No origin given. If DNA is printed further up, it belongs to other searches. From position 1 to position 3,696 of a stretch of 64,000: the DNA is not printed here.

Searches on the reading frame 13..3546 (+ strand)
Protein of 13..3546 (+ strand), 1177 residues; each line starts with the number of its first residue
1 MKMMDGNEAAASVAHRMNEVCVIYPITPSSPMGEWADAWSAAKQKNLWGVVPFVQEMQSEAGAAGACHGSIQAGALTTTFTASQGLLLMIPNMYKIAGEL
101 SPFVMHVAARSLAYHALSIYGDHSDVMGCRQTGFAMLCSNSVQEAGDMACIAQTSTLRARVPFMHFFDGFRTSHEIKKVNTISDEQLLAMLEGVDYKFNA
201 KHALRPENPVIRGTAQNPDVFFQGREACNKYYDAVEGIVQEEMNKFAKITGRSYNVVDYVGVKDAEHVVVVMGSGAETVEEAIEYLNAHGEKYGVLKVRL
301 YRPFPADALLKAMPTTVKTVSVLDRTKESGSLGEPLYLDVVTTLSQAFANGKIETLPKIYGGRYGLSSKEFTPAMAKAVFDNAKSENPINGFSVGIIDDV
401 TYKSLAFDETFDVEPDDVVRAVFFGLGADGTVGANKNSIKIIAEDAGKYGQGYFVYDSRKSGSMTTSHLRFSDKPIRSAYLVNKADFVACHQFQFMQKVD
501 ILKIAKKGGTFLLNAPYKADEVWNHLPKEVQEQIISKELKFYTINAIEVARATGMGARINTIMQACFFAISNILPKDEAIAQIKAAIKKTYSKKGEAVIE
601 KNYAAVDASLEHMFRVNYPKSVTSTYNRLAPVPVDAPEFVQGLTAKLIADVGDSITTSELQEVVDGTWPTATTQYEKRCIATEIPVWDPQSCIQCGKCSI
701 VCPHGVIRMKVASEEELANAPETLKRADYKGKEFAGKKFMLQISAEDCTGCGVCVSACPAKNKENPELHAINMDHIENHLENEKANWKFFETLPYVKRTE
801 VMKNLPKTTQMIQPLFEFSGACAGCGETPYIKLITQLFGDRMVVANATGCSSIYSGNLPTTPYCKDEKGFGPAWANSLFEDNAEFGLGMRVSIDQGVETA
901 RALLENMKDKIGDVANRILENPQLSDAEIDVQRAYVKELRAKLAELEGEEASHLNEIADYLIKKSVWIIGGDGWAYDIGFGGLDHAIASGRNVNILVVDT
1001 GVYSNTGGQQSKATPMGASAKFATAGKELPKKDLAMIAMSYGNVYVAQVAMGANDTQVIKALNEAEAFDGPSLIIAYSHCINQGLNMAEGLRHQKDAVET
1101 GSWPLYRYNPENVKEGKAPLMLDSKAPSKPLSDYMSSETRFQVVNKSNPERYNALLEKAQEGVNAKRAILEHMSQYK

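Call 30: search_protein_families(library=pfam, proteins=[window:13-3546:+], max_evalue=0.00001)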
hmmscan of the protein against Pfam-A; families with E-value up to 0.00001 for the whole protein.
window:13-3546:+ (1177 aa): 15 families
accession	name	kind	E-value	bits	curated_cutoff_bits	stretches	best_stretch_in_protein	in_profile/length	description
PF01855.24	POR_N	-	1.1e-76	258.1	27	1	13-243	2-230/231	Pyruvate flavodoxin/ferredoxin oxidoreductase, thiamine diP-bdg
PF01558.24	POR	-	1.2e-33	117.2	27.4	1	427-609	1-171/173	Pyruvate ferredoxin/flavodoxin oxidoreductase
PF10371.14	EKR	-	4.6e-17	62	27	1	630-681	6-55/55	Domain of unknown function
PF17147.9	PFOR_II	-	4.2e-16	59.6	27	1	265-358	1-91/102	Pyruvate:ferredoxin oxidoreductase core domain II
PF02775.26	TPP_enzyme_C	-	5.8e-13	49.3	21.9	1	963-1075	46-150/151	Thiamine pyrophosphate enzyme, C-terminal TPP binding domain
PF13237.11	Fer4_10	-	1.7e-11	44.3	25.5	1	686-759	3-53/53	4Fe-4S dicluster domain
PF12838.12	Fer4_7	-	2.5e-11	44.3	27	1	691-761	1-51/52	4Fe-4S dicluster domain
PF12837.12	Fer4_6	-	8.4e-11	41.7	25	1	684-707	1-24/24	4Fe-4S binding domain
PF00037.32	Fer4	-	1.9e-10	40.5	21.1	1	685-708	1-24/24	4Fe-4S binding domain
PF13484.11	Fer4_16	-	2e-09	38.5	30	1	692-760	2-65/66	4Fe-4S double cluster binding domain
PF14697.11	Fer4_21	-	5.7e-09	36.4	35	0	738-761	31-54/59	4Fe-4S dicluster domain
PF12797.12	Fer4_2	-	6.2e-09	35.7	24.5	0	743-760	5-22/22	4Fe-4S binding domain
PF13187.11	Fer4_9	-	2.5e-08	34.3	27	1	692-761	2-50/52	4Fe-4S dicluster domain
PF13534.11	Fer4_17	-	1.9e-06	28.8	22.2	0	744-760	42-58/61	4Fe-4S dicluster domain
PF13183.11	Fer4_8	-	6e-06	27.1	27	0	745-784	2-42/68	4Fe-4S dicluster domain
